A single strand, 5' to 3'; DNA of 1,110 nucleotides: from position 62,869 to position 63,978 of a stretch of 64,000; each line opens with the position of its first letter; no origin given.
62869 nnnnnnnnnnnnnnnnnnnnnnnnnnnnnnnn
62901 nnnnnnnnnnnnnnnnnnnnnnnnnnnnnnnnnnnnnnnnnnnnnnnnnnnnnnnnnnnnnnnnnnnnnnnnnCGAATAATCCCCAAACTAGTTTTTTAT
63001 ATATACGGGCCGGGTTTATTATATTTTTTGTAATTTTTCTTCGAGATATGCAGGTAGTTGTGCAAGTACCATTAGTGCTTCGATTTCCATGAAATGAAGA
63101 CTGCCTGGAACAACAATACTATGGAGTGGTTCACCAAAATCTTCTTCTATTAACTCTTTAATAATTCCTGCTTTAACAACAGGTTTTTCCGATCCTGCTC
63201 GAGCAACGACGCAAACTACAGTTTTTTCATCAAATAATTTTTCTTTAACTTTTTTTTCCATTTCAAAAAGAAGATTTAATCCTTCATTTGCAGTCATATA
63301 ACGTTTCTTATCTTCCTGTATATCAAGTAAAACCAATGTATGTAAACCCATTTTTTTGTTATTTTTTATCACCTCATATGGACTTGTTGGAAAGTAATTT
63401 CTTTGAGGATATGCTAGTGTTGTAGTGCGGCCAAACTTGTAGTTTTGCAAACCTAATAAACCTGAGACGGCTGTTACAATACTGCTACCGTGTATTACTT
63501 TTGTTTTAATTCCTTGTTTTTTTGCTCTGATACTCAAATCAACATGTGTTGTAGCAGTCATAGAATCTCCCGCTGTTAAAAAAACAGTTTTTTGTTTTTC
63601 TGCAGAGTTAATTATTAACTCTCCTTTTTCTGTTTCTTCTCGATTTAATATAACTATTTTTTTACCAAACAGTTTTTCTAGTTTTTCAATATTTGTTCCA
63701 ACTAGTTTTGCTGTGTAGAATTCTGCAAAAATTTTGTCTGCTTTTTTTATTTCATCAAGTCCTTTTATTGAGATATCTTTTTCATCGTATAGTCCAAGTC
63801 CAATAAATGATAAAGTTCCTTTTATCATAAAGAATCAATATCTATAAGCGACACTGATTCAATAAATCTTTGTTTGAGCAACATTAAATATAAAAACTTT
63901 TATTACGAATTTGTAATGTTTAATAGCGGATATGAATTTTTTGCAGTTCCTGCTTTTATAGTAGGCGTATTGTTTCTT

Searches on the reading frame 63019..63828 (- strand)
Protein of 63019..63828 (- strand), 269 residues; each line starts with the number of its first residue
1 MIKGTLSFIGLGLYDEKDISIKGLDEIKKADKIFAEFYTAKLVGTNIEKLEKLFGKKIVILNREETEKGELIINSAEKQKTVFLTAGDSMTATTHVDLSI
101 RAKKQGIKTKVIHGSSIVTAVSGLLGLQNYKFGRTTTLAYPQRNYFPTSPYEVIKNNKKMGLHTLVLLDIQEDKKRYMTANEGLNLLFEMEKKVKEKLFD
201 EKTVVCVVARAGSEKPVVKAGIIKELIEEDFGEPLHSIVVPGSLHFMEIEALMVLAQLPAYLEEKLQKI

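Call 3: search_protein_families(library=pfam, proteins=[window:63019-63828:-], max_evalue=0.1)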
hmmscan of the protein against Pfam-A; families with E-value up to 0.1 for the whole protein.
window:63019-63828:- (269 aa): 1 family
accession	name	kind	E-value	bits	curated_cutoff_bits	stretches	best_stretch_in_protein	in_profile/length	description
PF00590.25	TP_methylase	-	5.3e-18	66.2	27.8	1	5-226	1-211/212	Tetrapyrrole (Corrin/Porphyrin) Methylases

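Call 66: search_protein_families(library=padloc, proteins=[window:63019-63828:-], max_evalue=0.001)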
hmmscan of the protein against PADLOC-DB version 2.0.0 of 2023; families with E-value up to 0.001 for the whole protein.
window:63019-63828:- (269 aa): 0 families

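Call 78: search_protein_families(library=ncbifam, proteins=[window:63019-63828:-], max_evalue=0.00001)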
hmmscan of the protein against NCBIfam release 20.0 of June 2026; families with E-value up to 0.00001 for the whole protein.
window:63019-63828:- (269 aa): 2 families
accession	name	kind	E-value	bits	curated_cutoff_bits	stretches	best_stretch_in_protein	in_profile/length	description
TIGR00522.1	dph5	equivalog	7.8e-105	349.9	114.3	1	6-257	2-256/258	diphthine synthase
NF004455.0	PRK05787.1-3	equivalog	6.1e-06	26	258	1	7-127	4-121/221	cobalt-precorrin-7 (C(5))-methyltransferase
